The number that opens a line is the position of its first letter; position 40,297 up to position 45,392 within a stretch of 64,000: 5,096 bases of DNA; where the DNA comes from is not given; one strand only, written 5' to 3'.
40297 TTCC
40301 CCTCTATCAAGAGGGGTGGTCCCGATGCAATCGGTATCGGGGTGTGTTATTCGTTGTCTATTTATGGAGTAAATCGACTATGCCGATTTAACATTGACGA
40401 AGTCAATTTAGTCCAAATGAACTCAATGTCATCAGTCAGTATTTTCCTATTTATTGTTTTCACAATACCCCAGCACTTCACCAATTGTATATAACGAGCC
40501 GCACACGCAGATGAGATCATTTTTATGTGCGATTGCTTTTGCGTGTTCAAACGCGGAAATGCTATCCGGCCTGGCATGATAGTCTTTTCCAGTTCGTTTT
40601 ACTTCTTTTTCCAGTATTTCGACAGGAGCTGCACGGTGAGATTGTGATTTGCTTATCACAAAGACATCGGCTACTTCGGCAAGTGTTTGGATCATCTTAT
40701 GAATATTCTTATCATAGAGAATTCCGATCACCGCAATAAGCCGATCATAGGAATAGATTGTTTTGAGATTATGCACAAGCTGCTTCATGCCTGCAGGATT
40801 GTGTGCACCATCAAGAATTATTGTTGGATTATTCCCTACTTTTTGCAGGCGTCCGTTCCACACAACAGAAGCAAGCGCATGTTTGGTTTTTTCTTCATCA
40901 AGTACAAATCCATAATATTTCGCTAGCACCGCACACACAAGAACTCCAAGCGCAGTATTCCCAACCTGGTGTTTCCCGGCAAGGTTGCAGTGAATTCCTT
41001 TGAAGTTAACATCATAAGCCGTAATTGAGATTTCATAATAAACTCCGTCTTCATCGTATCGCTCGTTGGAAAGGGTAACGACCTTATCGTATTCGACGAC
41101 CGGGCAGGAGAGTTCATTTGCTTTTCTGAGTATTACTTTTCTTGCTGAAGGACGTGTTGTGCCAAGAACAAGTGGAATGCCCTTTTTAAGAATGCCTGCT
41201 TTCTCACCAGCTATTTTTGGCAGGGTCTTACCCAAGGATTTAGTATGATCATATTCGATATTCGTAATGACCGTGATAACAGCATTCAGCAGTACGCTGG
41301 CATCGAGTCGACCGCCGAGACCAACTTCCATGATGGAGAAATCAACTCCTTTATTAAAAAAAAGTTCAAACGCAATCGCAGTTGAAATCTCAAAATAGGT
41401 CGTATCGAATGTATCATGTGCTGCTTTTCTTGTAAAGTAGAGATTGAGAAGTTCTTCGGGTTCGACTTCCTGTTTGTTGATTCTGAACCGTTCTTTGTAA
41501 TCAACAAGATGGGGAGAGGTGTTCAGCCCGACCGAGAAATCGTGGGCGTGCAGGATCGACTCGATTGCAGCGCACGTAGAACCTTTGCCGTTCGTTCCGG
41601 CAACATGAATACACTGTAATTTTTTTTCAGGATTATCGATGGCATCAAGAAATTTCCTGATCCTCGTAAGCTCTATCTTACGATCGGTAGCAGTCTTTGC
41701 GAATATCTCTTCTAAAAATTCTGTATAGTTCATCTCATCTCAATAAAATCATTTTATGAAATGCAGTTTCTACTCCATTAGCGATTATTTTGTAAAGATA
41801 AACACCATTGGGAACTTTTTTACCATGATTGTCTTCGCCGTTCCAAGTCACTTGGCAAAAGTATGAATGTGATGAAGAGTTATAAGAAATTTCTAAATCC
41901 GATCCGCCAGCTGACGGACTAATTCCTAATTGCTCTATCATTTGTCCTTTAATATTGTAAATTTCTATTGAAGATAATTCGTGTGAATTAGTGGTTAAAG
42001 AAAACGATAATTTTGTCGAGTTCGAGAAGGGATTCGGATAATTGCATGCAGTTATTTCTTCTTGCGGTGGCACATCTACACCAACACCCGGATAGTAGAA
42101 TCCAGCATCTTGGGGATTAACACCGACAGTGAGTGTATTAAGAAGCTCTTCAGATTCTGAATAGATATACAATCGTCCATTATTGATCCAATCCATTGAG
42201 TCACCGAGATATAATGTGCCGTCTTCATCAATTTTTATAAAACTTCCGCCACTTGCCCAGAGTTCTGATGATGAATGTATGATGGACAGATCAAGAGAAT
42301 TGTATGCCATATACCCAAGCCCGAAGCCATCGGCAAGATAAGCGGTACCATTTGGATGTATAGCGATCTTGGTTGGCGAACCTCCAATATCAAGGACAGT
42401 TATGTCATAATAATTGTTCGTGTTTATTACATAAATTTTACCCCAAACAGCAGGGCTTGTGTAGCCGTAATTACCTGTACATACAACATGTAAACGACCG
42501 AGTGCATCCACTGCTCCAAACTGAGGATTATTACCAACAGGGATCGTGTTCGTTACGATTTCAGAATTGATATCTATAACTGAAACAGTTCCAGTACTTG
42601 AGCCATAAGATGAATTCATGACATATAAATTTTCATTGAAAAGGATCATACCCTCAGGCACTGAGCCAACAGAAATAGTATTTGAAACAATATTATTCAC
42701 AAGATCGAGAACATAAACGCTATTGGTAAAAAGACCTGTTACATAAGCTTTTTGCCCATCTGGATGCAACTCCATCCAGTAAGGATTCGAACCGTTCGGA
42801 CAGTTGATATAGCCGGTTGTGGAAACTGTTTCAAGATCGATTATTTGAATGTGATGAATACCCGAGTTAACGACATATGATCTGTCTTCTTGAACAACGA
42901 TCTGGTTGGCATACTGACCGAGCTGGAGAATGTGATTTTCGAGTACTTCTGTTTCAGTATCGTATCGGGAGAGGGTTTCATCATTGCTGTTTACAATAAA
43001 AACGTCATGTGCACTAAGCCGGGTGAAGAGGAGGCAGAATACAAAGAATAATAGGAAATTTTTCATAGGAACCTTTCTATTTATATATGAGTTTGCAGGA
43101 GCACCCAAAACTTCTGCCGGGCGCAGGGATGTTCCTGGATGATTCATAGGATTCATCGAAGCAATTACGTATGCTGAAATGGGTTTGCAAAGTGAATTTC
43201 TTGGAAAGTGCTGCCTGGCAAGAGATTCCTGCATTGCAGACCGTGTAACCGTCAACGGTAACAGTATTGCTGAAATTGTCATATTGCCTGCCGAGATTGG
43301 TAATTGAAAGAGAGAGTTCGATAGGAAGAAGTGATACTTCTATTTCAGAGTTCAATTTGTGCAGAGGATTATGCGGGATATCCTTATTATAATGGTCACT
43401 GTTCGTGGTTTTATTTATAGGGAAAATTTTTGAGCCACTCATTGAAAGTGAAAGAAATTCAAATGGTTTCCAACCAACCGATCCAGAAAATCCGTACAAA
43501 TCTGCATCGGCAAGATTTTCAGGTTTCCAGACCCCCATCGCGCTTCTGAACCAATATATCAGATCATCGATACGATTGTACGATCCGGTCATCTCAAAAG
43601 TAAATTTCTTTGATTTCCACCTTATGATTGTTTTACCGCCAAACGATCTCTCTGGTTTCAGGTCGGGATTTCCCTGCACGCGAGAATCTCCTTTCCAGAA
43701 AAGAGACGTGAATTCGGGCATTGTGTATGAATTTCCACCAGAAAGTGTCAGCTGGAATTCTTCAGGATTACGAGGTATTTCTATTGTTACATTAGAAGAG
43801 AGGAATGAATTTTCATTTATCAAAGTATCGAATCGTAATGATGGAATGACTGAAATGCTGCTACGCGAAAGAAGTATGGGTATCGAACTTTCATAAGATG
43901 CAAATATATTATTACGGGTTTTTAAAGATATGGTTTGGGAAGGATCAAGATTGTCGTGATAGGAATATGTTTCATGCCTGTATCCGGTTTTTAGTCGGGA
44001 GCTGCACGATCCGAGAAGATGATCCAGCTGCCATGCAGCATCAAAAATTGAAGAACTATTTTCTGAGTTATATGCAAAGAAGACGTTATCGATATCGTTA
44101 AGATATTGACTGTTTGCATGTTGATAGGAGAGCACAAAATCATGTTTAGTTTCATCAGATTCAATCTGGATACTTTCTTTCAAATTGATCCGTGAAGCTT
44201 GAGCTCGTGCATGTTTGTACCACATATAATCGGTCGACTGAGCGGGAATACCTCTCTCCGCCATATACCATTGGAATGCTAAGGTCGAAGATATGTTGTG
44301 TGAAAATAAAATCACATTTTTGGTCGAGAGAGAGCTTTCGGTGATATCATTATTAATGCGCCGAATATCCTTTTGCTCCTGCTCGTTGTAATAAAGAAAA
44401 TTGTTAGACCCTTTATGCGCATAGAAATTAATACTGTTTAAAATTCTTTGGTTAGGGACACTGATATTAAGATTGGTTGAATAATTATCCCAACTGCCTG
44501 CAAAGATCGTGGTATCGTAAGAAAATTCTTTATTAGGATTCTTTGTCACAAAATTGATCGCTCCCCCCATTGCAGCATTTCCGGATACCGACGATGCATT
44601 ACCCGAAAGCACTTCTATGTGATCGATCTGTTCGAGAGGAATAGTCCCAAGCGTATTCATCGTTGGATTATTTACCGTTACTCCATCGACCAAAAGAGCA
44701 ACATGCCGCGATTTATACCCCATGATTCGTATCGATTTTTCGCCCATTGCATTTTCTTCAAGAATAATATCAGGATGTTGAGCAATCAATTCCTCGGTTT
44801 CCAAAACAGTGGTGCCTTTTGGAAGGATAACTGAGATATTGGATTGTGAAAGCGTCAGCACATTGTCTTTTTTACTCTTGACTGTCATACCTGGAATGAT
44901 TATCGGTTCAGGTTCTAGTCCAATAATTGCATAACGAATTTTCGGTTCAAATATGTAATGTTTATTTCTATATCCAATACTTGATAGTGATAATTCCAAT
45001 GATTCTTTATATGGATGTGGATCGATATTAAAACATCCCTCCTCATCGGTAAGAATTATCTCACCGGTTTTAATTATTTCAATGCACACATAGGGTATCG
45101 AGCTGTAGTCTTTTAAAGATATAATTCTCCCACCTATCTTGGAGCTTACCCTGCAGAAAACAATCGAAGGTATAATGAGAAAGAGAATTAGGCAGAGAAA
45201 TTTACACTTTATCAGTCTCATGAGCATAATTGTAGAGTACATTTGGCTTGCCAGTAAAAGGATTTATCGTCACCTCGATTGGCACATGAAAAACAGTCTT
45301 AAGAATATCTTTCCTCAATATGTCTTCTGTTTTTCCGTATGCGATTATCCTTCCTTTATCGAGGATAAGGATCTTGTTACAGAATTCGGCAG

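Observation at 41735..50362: B12 uptake operon split by an antisense Fe-S assembly operon: a possible noncontiguous operon (excludon)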

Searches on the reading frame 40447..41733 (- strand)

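Call 3: search_protein_families(library=pfam, proteins=[window:40447-41733:-])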
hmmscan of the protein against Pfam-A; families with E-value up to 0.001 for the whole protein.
window:40447-41733:- (428 aa): 2 families
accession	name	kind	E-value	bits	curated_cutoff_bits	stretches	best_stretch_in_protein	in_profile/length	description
PF02875.26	Mur_ligase_C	-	2.1e-20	74.3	28.4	1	294-413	1-126/127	Mur ligase, glutamate ligase domain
PF08245.18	Mur_ligase_M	-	7.4e-12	46.1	24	1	44-266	1-199/200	Mur ligase middle domain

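Call 4: search_protein_families(library=ncbifam, proteins=[window:40447-41733:-])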
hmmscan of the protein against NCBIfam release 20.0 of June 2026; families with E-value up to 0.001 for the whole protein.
window:40447-41733:- (428 aa): 23 families
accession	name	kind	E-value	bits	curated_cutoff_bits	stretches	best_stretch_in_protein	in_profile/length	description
TIGR01499.1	folC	subfamily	9.7e-108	361.1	162.65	1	22-423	1-399/400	bifunctional protein FolC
NF047860.1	Tet-DihydfolSynFolCMyb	equivalog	1.8e-72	244.8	700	1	19-419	41-458/468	bifunctional tetrahydrofolate synthase/dihydrofolate synthase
NF008101.0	PRK10846.1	equivalog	8.8e-68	229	360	1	4-426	17-416/422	bifunctional tetrahydrofolate synthase/dihydrofolate synthase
NF001126.0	PRK00139.1-4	equivalog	1.5e-22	79.8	373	1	32-412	97-456/486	UDP-N-acetylmuramoyl-L-alanyl-D-glutamate--2,6-diaminopimelate ligase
TIGR01085.1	murE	subfamily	3.7e-20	72.3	257.3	1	32-412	78-445/472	UDP-N-acetylmuramyl-tripeptide synthetase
NF001124.0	PRK00139.1-2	equivalog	1.3e-16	60.4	476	1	34-412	107-466/500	UDP-N-acetylmuramoyl-L-alanyl-D-glutamate--2,6-diaminopimelate ligase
NF008896.0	PRK11929.1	equivalog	7.9e-15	53.8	1023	1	246-412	301-472/965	bifunctional UDP-N-acetylmuramoyl-L-alanyl-D-glutamate--2,6-diaminopimelate ligase MurE/UDP-N-acetylmuramoyl-tripeptide--D-alanyl-D-alanine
TIGR02068.2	cya_phycin_syn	equivalog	1.5e-14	53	850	1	126-411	539-847/862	cyanophycin synthetase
NF053645.1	pMurC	equivalog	1.1e-13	50.7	560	1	247-380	311-443/492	pseudomurein biosynthesis peptide ligase pMurC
TIGR01082.1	murC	equivalog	1.5e-12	47.3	335.1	1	149-337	166-353/449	UDP-N-acetylmuramate--L-alanine ligase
TIGR01143.1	murF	subfamily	7.7e-12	44.9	288.6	1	128-413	124-406/418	UDP-N-acetylmuramoyl-tripeptide--D-alanyl-D-alanine ligase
NF001123.0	PRK00139.1-1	equivalog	1.1e-11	44.2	586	1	216-412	269-463/493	UDP-N-acetylmuramoyl-L-alanyl-D-glutamate--2,6-diaminopimelate ligase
NF053648.1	pMurE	equivalog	1.2e-11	44.1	600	1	149-337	188-361/464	pseudomurein biosynthesis peptide ligase pMurE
NF001130.0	PRK00139.2-4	equivalog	8.9e-10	37.9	715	1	249-412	319-484/516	UDP-N-acetylmuramoyl-L-alanyl-D-glutamate--2,6-diaminopimelate ligase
NF010623.0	PRK14016.1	subfamily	4e-09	35.2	877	1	301-411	731-849/871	cyanophycin synthetase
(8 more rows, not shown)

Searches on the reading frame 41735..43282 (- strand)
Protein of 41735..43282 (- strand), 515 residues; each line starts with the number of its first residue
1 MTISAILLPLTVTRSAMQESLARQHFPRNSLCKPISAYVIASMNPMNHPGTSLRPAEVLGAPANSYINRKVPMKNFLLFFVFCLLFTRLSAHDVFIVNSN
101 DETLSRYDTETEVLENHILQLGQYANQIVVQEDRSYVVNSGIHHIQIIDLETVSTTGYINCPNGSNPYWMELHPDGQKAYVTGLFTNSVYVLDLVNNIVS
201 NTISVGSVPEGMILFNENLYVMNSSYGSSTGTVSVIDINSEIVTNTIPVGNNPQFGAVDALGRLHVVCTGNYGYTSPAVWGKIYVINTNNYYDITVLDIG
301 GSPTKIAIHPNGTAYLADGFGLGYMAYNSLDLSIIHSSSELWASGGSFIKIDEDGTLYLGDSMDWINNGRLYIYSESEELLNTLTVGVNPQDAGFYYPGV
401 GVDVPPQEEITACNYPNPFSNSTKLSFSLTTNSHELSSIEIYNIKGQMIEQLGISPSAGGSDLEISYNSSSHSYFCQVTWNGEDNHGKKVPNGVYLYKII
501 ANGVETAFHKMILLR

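Call 3: search_protein_families(library=pfam, proteins=[window:41735-43282:-])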
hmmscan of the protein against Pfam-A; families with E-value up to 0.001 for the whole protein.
window:41735-43282:- (515 aa): 3 families
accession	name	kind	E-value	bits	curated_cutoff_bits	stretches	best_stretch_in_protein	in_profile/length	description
PF13860.13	FlgD_ig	-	5.1e-07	30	27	0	424-500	11-74/79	FlgD Ig-like domain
PF18962.6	Por_Secre_tail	-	8.2e-07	29.7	27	1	415-489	2-72/75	Secretion system C-terminal sorting domain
PF21783.3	YNCE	-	0.00055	19.8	27.1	0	118-213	237-332/339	YNCE-like beta-propeller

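Call 4: search_protein_families(library=ncbifam, proteins=[window:41735-43282:-])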
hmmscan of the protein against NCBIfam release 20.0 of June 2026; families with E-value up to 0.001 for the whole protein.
window:41735-43282:- (515 aa): 10 families
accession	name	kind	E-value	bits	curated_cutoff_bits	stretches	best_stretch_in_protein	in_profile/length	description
TIGR03866.1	PQQ_ABC_repeats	subfamily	3.6e-17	62.4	287.3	1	87-225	6-143/310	PQQ-dependent catabolism-associated beta-propeller protein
TIGR02276.1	beta_rpt_yvtn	repeat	1.7e-12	47.1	27.85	2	174-212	1-39/42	beta-propeller repeat protein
NF052340.1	hydrazine_beta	equivalog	1.6e-10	40.6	560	1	155-317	19-180/372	hydrazine synthase subunit beta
NF033707.1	T9SS_sortase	equivalog_domain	4.4e-10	37.9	420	1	412-502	999-1078/1095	type IX secretion system sortase PorU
NF052460.1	L-NosZ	equivalog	8.4e-10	37.7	700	1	136-312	58-227/480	clade III lactonase-type nitrous-oxide reductase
NF052342.1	hydrazine_BC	exception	1.1e-06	27.1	1250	1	165-313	39-180/690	hydrazine synthase subunit beta-gamma fusion subunit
TIGR04183.1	Por_Secre_tail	domain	1.2e-05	25.2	23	1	415-507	2-66/72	T9SS type A sorting domain-containing protein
NF052280.1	7_blade_YncE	equivalog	2.1e-05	23.5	400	1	107-254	155-302/338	7-bladed beta-propeller protein YncE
NF048007.1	MmpL3Stblzr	equivalog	9.9e-05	21.7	600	0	120-318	88-286/366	MmpL3/TtfA transport complex stabilizer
NF052323.1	T9SSA_dep_M6i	equivalog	0.00012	20.2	600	1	412-489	958-1035/1043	T9SS-dependent M6-like inactivated metalloprotease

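Call 49: search_solved_structures(query=window:41735-43282:-, max_evalue=0.01)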
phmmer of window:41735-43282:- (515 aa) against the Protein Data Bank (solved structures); distinct sequences matched with E-value up to 0.01: 14.
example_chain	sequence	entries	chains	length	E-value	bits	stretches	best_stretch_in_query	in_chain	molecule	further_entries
1l0q_A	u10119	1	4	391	4.9e-27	98.1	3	135-253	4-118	Surface layer protein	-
8okv_B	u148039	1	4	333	6.8e-09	38.3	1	100-390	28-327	Putative surface layer protein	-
8p97_B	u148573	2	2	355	7e-09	38.2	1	100-390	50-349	Putative surface layer protein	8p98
8puj_A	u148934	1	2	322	7.9e-09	38.1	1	101-390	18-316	YncE family protein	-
8bmy_A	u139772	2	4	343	2.7e-07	33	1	91-390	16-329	Putative surface layer protein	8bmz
8bai_A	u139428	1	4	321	3.2e-07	32.8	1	101-390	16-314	Surface layer protein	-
8bmx_D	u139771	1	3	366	3.4e-07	32.7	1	91-390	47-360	YncE family protein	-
3dsm_A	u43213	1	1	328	3.5e-07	32.6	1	101-390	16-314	uncharacterized protein BACUNI_02894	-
8baz_A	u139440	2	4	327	3.8e-07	32.5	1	100-390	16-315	Surface layer protein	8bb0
8bn0_A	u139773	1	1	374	3.9e-07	32.5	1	91-390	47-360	Putative surface layer protein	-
8ptf_A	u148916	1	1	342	6.1e-07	31.8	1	97-254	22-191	YncE family protein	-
8ptd_A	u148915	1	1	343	6.4e-07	31.8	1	97-254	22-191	YncE family protein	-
8blw_B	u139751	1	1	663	2.6e-06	29.8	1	97-254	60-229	YncE family protein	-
5c2v_B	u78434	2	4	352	2.4e-05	26.6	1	166-317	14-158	HYDRAZINE SYNTHASE BETA SUBUNIT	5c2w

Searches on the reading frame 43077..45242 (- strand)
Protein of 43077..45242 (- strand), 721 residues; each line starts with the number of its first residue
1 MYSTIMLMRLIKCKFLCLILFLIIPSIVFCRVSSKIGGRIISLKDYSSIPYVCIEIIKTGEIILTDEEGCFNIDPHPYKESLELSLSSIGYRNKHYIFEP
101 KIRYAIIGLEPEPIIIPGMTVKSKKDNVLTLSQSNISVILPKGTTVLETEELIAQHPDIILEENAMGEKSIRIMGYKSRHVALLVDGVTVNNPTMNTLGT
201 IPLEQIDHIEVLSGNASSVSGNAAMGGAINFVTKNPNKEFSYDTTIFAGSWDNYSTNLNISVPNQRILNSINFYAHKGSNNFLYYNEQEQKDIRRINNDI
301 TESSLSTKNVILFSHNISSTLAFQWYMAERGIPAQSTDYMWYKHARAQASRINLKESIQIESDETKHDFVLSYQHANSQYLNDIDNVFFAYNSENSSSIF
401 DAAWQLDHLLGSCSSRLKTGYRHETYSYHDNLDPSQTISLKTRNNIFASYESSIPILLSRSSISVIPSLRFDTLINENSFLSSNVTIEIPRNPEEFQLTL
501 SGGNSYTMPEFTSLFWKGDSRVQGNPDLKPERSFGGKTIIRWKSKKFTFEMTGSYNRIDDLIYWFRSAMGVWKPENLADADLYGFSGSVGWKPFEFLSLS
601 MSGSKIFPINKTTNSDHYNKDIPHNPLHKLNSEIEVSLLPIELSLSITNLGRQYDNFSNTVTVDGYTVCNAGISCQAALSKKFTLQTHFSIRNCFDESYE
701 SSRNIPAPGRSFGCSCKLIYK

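Call 3: search_protein_families(library=pfam, proteins=[window:43077-45242:-])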
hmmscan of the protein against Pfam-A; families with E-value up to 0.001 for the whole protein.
window:43077-45242:- (721 aa): 3 families
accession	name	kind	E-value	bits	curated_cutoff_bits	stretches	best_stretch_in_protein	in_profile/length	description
PF00593.30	TonB_dep_Rec_b-barrel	-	1.1e-15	58.9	27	1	339-685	102-429/436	TonB dependent receptor-like, beta-barrel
PF07715.20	Plug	-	1.8e-11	44.9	23.9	1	148-228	24-107/107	TonB-dependent Receptor Plug Domain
PF13715.12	CarbopepD_reg_2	-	0.00033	21.1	32.2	0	37-94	2-58/88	CarboxypepD_reg-like domain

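Call 4: search_protein_families(library=ncbifam, proteins=[window:43077-45242:-])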
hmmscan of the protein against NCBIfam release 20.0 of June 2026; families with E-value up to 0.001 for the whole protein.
window:43077-45242:- (721 aa): 25 families
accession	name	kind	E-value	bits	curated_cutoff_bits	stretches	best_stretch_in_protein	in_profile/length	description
TIGR01779.1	TonB-B12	equivalog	7.7e-27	94.1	599.7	1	169-713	87-607/614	TonB-dependent vitamin B12 receptor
TIGR01783.1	TonB-siderophor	subfamily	2.9e-24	85.7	223.5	2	170-419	45-274/649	TonB-dependent siderophore receptor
NF007926.1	PRK10641.1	equivalog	8.4e-23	80.7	836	1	165-712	81-609/617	TonB-dependent vitamin B12 receptor BtuB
TIGR01786.1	TonB-hemlactrns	subfamily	1.2e-21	76.8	323.75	2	132-298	24-193/719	TonB-dependent hemoglobin/transferrin/lactoferrin family receptor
TIGR01785.1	TonB-hemin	subfamily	1.4e-20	73.3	316.85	2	309-717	239-674/677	TonB-dependent heme/hemoglobin receptor family protein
NF049945.1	TonB_dep_FCYXU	equivalog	1.8e-12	46.7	825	1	167-257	94-191/697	TonB-dependent receptor, FCYXU motif-type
NF007478.2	PRK10064.1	equivalog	1.5e-09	36.7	745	1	145-245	63-173/663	catecholate siderophore receptor CirA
NF010038.0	PRK13513.1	equivalog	5.3e-09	35.2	942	1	169-242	91-173/659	ligand-gated channel protein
NF038079.1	TonB_sider_MxcH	equivalog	8.7e-09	34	925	1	172-290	176-297/792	TonB-dependent siderophore myxochelin receptor MxcH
NF010048.1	PRK13524.1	subfamily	2.2e-08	33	493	1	201-248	143-190/744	FepA family TonB-dependent siderophore receptor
NF010010.0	PRK13483.1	equivalog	4.4e-08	31.6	927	1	167-275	87-210/660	ligand-gated channel protein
NF049960.1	siderphRecptFauA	equivalog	4.1e-07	28.8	900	1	198-290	144-240/727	TonB-dependent alcaligin siderophore receptor FauA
NF010011.0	PRK13484.1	equivalog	2.2e-06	26.3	1197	1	201-240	125-165/682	IreA family TonB-dependent siderophore receptor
NF041535.1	TonB_rec_PqqU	equivalog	2.8e-06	25.9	1200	1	176-261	72-157/676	TonB-dependent receptor PqqU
NF010051.0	PRK13528.1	subfamily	3.5e-06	25.6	583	1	201-250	139-188/727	FepA family TonB-dependent siderophore receptor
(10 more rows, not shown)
